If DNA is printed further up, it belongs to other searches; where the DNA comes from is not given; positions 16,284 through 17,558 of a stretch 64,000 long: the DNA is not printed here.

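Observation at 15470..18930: Island C: tandemly duplicated DUF1858 redox-disulfide genes next to an L-fucose-isomerase-like operon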

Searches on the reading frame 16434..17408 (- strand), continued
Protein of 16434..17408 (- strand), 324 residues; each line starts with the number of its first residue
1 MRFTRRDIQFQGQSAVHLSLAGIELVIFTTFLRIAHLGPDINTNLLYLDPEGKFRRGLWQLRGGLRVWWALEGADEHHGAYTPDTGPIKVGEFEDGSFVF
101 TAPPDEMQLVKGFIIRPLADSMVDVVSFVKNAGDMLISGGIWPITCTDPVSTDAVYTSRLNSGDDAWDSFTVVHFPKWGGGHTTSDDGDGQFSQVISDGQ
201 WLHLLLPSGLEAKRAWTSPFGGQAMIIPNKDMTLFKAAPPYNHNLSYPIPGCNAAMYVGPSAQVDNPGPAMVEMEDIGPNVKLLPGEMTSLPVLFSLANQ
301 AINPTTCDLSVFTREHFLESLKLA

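Call 83: search_solved_structures(query=L005:4411-5463:+, max_evalue=1, show_alignments=1)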
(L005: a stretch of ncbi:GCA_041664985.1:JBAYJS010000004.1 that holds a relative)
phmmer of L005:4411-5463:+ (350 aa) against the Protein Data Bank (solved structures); distinct sequences matched with E-value up to 1: 9.
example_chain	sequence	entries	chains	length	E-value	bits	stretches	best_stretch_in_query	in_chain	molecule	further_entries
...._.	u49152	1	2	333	4.9e-08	35.6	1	58-245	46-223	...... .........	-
1bxb_A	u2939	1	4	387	6.3e-05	25.4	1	75-251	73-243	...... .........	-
1did_A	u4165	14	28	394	0.0001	24.7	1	70-243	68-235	D-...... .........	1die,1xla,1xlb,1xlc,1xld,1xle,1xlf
1xlm_A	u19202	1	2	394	0.00013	24.3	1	70-238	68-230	D-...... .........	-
4xia_A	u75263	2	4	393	0.00064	22.1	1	71-243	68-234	D-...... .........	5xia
1bxc_A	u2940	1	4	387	0.00095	21.5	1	75-254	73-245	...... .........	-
6ohy_A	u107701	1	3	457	0.56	12.4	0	48-102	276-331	Envelope glycoprotein gp160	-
8ym2_A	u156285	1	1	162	0.65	12.2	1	262-329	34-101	Ankyrin repeat and sterile alpha motif domain-containing protein 1B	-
2m38_A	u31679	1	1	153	0.79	11.9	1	263-329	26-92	Ankyrin repeat and sterile alpha motif domain-containing protein 1B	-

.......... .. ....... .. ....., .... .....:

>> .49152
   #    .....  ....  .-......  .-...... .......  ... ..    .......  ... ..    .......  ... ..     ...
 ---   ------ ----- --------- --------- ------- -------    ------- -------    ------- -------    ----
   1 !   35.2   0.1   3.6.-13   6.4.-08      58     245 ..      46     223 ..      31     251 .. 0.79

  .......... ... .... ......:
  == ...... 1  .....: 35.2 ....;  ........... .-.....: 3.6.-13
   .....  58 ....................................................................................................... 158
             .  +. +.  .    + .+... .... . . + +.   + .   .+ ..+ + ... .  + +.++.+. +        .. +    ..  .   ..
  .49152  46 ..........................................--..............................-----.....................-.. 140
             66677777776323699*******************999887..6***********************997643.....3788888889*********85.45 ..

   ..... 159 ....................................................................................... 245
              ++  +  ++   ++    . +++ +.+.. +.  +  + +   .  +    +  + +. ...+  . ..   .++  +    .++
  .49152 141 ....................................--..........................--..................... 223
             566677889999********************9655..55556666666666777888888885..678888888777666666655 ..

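Call 85: search_protein_families(library=padloc, proteins=[window:16434-17408:-], max_evalue=0.01)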
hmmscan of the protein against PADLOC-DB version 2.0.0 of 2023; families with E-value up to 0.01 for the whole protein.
window:16434-17408:- (324 aa): 0 families
